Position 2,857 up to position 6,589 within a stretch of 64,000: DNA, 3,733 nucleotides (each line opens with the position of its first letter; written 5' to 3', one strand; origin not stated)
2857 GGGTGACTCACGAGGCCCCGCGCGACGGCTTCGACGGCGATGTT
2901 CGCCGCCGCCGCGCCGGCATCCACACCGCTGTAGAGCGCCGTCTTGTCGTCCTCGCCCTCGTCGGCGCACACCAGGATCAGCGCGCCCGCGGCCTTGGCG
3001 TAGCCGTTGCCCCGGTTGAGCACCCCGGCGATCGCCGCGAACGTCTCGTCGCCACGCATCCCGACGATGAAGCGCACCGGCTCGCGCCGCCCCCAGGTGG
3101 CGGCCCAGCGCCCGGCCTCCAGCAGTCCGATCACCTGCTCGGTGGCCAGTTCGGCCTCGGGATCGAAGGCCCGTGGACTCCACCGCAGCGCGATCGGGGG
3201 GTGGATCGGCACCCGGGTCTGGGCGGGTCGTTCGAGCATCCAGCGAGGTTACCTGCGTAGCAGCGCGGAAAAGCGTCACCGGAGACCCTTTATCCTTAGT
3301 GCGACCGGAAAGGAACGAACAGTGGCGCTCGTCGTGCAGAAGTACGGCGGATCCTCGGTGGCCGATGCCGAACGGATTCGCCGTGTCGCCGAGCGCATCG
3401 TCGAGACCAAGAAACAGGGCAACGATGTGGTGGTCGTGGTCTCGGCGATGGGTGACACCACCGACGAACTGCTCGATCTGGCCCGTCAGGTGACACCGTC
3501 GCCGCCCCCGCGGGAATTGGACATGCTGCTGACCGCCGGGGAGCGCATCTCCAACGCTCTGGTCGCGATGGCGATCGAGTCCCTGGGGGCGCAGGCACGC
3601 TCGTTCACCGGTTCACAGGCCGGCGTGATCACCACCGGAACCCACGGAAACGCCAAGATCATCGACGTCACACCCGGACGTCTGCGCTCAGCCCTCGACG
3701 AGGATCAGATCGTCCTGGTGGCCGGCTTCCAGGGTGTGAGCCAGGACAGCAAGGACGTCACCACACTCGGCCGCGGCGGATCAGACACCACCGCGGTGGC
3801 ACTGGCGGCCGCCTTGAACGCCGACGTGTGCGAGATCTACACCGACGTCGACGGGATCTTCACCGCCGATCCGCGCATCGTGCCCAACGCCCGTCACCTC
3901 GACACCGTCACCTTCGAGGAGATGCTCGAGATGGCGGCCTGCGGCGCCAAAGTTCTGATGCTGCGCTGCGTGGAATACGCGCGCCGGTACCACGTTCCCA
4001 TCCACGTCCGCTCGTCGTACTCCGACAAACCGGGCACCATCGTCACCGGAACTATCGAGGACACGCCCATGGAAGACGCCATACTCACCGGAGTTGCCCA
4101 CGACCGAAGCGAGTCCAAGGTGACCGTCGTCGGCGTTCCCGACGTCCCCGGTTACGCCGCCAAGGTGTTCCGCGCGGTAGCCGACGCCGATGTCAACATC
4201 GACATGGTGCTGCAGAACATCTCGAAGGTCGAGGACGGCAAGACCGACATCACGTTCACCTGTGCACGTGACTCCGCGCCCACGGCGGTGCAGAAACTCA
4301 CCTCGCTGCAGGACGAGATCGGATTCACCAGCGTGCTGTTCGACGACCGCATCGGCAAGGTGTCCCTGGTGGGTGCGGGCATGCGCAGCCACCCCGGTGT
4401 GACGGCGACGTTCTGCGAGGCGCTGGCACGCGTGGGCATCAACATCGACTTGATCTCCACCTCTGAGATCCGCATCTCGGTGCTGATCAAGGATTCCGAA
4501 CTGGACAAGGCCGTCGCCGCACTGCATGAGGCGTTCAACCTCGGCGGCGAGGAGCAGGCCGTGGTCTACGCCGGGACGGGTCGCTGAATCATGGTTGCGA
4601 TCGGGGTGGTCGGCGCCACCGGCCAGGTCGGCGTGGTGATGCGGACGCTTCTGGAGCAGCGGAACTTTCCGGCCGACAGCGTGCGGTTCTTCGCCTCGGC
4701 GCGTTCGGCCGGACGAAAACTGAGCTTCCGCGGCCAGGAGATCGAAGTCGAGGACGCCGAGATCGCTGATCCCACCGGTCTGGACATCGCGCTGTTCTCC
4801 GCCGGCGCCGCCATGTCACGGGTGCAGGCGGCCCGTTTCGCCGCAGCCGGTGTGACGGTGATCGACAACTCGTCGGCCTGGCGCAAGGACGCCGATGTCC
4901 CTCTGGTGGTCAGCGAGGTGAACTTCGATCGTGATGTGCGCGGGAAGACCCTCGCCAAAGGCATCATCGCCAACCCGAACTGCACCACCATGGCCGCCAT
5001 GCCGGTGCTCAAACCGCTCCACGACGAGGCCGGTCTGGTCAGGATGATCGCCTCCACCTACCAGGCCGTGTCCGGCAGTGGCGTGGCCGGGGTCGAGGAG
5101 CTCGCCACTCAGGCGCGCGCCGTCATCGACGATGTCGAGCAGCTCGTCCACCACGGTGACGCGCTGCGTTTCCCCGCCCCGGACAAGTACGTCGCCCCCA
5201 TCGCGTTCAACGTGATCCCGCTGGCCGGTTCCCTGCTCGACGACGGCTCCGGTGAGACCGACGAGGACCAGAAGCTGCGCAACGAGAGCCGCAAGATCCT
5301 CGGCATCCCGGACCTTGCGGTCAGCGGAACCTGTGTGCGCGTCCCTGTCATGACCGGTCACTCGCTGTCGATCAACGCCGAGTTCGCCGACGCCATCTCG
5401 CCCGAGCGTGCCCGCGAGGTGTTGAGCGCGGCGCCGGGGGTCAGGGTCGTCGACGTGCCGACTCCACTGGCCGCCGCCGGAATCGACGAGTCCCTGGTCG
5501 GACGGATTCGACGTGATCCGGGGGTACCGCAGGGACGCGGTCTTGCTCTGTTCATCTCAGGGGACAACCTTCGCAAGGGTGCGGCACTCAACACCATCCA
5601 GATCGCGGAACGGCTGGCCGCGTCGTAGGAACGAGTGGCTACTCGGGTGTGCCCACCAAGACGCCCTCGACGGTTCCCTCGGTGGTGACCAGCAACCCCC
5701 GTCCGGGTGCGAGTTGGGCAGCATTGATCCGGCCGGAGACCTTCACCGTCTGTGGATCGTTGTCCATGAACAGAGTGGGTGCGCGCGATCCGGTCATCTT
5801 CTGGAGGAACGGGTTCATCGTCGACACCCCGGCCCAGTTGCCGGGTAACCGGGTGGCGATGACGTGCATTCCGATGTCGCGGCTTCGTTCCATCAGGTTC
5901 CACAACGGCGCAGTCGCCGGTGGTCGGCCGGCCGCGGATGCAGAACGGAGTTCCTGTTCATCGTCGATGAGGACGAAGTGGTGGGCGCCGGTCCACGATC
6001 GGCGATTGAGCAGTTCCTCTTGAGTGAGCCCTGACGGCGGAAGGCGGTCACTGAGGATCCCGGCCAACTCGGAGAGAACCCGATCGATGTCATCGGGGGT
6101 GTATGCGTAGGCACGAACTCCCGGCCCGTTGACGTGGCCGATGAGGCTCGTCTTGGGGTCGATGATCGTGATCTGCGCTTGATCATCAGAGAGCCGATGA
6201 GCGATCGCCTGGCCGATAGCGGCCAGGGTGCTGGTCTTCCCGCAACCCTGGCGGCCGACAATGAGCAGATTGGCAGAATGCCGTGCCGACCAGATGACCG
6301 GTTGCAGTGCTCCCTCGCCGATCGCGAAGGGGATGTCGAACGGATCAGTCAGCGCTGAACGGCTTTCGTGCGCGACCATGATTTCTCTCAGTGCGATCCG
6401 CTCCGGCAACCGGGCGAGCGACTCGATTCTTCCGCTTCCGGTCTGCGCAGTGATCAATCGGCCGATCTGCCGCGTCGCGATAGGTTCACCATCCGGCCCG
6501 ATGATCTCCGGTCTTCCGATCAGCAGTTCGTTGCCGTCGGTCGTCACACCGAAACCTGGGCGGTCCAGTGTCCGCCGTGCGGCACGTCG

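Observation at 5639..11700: Stand-alone type VII secretion mini-cassette: DUF2710-like + eccB + fused eccC with no other ESX genes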

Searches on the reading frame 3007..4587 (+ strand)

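Call 4: search_protein_families(library=pfam, proteins=[window:3007-4587:+], max_evalue=0.01)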
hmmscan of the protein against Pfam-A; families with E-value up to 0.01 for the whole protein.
window:3007-4587:+ (526 aa): 5 families
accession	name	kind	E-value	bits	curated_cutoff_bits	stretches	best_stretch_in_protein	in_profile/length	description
PF00696.33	AA_kinase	-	1.4e-54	185.7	24.9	1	108-336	2-234/234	Amino acid kinase family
PF22468.2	ACT_9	-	1.9e-37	127.2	27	2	452-510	1-61/61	ACT domain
PF13840.12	ACT_7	-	9.9e-23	80.2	27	1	446-508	3-65/65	ACT domain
PF01842.31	ACT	-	1.1e-17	63.9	27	2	373-434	3-64/66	ACT domain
PF22629.2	ACT_AHAS_ss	-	0.002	18.7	27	0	460-507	6-60/67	AHAS small subunit-like ACT domain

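Call 5: search_protein_families(library=ncbifam, proteins=[window:3007-4587:+], max_evalue=0.01)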
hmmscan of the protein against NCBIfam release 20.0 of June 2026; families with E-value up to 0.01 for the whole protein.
window:3007-4587:+ (526 aa): 34 families (the best 25 are shown)
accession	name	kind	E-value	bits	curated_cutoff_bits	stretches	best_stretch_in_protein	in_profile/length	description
NF005153.0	PRK06635.1-1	equivalog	1.8e-239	794.9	585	1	106-526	1-421/421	aspartate kinase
NF005155.0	PRK06635.1-4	equivalog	4.1e-167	556.3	346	1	107-513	2-404/407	aspartate kinase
NF005656.0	PRK07431.1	equivalog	2.1e-157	525.2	657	1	107-516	2-415/587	aspartate kinase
NF005154.0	PRK06635.1-2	equivalog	3e-157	524.1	376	1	107-512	3-404/407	aspartate kinase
TIGR00657.1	asp_kinases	subfamily_domain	1.7e-141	472.3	208.7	2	168-511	103-441/442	aspartate kinase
NF005156.0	PRK06635.1-5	equivalog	9e-136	452.8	594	1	107-518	2-408/411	aspartate kinase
TIGR00656.1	asp_kin_monofn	equivalog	9.5e-124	413.5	402.25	1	107-511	2-405/407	aspartate kinase, monofunctional class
NF006068.0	PRK08210.1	equivalog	1.7e-108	363.4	474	1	108-512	3-402/405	aspartate kinase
NF005161.0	PRK06635.2-5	equivalog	1.1e-107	360.4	586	1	109-512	6-402/402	aspartate kinase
NF006459.0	PRK08841.1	equivalog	3.3e-104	349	535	1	106-513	3-381/395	aspartate kinase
NF004938.0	PRK06291.1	equivalog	1.1e-89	301.3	528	2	168-515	119-466/468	aspartate kinase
NF005157.0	PRK06635.2-1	equivalog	1.1e-85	288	832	1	107-512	3-401/401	aspartate kinase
NF005158.0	PRK06635.2-2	equivalog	5.8e-78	262.6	717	1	106-511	1-399/401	aspartate kinase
NF006959.0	PRK09436.1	equivalog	5.5e-72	243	726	2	171-525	119-474/819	bifunctional aspartate kinase/homoserine dehydrogenase I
NF005159.0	PRK06635.2-3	equivalog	1.6e-60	205.3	379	1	107-510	2-405/406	aspartate kinase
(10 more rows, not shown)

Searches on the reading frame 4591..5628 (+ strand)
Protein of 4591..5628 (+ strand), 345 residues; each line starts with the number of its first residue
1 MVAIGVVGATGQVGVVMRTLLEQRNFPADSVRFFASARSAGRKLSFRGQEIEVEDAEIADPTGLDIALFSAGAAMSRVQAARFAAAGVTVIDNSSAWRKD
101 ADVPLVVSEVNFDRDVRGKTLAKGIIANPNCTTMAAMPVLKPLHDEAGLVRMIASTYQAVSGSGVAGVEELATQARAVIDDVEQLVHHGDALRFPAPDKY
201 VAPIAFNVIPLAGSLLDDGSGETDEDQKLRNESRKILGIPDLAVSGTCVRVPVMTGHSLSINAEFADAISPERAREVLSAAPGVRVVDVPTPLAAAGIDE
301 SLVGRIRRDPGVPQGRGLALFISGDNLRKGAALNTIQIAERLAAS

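Call 4: search_protein_families(library=pfam, proteins=[window:4591-5628:+], max_evalue=0.01)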
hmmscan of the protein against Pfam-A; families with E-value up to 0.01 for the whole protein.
window:4591-5628:+ (345 aa): 2 families
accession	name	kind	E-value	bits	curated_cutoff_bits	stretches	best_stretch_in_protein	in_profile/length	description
PF02774.23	Semialdhyde_dhC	-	2.9e-50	171.4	26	1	140-329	1-184/184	Semialdehyde dehydrogenase, dimerisation domain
PF01118.30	Semialdhyde_dh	-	3.1e-30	105.5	26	1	4-113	2-116/121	Semialdehyde dehydrogenase, NAD binding domain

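Call 5: search_protein_families(library=ncbifam, proteins=[window:4591-5628:+], max_evalue=0.01)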
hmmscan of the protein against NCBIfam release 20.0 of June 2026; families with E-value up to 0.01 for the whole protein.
window:4591-5628:+ (345 aa): 15 families
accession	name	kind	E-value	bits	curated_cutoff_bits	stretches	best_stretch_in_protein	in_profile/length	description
NF011456.0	PRK14874.1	equivalog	1.9e-147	490.8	223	1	2-344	5-342/346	aspartate-semialdehyde dehydrogenase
TIGR01296.1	asd_B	equivalog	2.5e-139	464.1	324.2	1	4-343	2-337/339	aspartate-semialdehyde dehydrogenase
NF005229.0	PRK06728.1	equivalog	2.6e-74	250.1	628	1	4-343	8-342/347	aspartate-semialdehyde dehydrogenase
NF004224.0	PRK05671.1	equivalog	1e-58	199.4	284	1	2-342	5-331/336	aspartate-semialdehyde dehydrogenase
NF005957.0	PRK08040.1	equivalog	2.4e-50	171.9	273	1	4-343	7-331/336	aspartate-semialdehyde dehydrogenase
NF006416.0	PRK08664.1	subfamily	6.6e-35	120.9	232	2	2-173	4-191/350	aspartate-semialdehyde dehydrogenase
TIGR00978.1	asd_EA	equivalog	4.8e-33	114.6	301.2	2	3-174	2-190/342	aspartate-semialdehyde dehydrogenase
NF005144.0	PRK06598.1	subfamily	5.2e-25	88.4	198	1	2-332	2-357/369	aspartate-semialdehyde dehydrogenase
TIGR01745.1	asd_gamma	equivalog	8.5e-20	71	402.9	1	4-332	3-355/366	aspartate-semialdehyde dehydrogenase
TIGR01850.1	argC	equivalog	3.9e-09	36.2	233.6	1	3-98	2-102/345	N-acetyl-gamma-glutamyl-phosphate reductase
TIGR01534.1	GAPDH-I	equivalog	1.2e-05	24.6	367.2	1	54-161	82-185/330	type I glyceraldehyde-3-phosphate dehydrogenase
TIGR01532.1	E4PD_g-proteo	equivalog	5.7e-05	22.5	530.55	1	63-152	89-173/325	erythrose-4-phosphate dehydrogenase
TIGR01851.1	argC_other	equivalog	9.3e-05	21.9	229.85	1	82-167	68-151/310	N-acetyl-gamma-glutamyl-phosphate reductase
NF005368.0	PRK06901.1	equivalog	0.0012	18.2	437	1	47-179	50-179/323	oxidoreductase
NF005641.0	PRK07403.1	equivalog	0.0056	15.9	616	1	63-157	90-180/337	type I glyceraldehyde-3-phosphate dehydrogenase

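Call 71: find_related_loci(query=window:4591-5628:+, collection=metagenome_contigs, flank=9000)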
Query window:4591-5628:+ (345 aa) in metagenome_contigs; peptide patterns used: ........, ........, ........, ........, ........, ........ (x = any residue, [..] = any of these).
592 stretches matched a pattern (row limit reached: there are more); 563 encode a relative of the query (tblastn E <= 1e-3); the best 80 are kept; 80 distinct loci.
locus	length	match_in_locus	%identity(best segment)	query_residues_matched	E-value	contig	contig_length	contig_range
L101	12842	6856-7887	87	1-344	0e+0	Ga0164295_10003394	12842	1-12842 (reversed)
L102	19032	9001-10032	87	2-345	0e+0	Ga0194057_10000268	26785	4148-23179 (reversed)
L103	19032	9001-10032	84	1-344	0e+0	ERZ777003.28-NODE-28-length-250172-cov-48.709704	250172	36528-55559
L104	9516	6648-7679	84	1-344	0e+0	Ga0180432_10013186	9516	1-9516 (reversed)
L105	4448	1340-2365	84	1-344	0e+0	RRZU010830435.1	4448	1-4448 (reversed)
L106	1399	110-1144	84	1-344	0e+0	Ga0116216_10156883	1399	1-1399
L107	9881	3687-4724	83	1-344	0e+0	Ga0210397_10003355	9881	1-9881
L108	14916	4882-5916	83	1-344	0e+0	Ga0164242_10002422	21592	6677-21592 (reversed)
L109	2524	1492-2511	84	2-344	0e+0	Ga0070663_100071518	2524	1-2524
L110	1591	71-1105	83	1-343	0e+0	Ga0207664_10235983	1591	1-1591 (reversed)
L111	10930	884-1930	83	1-344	0e+0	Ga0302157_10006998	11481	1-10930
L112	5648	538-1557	83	2-344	0e+0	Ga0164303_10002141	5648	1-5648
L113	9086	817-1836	83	2-344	0e+0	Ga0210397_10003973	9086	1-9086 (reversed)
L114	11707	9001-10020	83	2-344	0e+0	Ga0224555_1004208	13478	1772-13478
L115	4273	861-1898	82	1-344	0e+0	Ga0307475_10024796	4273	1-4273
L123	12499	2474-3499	85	1-342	0e+0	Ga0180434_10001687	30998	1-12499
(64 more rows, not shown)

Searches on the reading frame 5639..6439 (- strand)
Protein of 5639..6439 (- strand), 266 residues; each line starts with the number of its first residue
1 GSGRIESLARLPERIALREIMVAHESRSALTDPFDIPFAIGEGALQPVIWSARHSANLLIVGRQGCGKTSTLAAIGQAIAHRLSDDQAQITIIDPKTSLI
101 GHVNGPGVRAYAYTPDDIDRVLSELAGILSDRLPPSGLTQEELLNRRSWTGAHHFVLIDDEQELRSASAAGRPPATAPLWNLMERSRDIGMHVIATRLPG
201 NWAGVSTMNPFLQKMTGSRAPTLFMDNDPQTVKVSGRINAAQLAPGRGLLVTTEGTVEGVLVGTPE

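Call 82: search_solved_structures(query=window:5639-6439:-, max_evalue=0.00001, show_alignments=2)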
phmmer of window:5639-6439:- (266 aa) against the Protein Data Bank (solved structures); distinct sequences matched with E-value up to 0.00001: 8.
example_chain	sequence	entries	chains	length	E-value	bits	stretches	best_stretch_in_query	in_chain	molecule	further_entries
6jd5_A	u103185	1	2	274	1.6e-72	247.2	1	1-265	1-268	ESX conserved component EccC2. ESX-2 type VII secretion system protein. Possible membrane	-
7b9f_C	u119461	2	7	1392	2e-37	132.3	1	3-254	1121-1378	EccC5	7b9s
7np7_C1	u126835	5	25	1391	1.5e-34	122.8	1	7-254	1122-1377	ESX-5 secretion system protein EccC5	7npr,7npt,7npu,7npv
6j18_A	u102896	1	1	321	2.1e-33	119.1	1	7-254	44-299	ESX-5 secretion system protein EccC5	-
6j19_A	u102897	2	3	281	1.4e-25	93.5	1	10-256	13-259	ESX-1 secretion system protein EccCb1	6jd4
4n1a_A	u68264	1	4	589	2.7e-25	92.5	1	17-253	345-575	Cell divisionFtsK/SpoIIIE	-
4nh0_A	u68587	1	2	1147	4.4e-25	91.8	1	17-253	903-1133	Cell divisionFtsK/SpoIIIE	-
6j17_A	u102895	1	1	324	2.7e-16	63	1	33-254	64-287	ESX-3 secretion system protein EccC3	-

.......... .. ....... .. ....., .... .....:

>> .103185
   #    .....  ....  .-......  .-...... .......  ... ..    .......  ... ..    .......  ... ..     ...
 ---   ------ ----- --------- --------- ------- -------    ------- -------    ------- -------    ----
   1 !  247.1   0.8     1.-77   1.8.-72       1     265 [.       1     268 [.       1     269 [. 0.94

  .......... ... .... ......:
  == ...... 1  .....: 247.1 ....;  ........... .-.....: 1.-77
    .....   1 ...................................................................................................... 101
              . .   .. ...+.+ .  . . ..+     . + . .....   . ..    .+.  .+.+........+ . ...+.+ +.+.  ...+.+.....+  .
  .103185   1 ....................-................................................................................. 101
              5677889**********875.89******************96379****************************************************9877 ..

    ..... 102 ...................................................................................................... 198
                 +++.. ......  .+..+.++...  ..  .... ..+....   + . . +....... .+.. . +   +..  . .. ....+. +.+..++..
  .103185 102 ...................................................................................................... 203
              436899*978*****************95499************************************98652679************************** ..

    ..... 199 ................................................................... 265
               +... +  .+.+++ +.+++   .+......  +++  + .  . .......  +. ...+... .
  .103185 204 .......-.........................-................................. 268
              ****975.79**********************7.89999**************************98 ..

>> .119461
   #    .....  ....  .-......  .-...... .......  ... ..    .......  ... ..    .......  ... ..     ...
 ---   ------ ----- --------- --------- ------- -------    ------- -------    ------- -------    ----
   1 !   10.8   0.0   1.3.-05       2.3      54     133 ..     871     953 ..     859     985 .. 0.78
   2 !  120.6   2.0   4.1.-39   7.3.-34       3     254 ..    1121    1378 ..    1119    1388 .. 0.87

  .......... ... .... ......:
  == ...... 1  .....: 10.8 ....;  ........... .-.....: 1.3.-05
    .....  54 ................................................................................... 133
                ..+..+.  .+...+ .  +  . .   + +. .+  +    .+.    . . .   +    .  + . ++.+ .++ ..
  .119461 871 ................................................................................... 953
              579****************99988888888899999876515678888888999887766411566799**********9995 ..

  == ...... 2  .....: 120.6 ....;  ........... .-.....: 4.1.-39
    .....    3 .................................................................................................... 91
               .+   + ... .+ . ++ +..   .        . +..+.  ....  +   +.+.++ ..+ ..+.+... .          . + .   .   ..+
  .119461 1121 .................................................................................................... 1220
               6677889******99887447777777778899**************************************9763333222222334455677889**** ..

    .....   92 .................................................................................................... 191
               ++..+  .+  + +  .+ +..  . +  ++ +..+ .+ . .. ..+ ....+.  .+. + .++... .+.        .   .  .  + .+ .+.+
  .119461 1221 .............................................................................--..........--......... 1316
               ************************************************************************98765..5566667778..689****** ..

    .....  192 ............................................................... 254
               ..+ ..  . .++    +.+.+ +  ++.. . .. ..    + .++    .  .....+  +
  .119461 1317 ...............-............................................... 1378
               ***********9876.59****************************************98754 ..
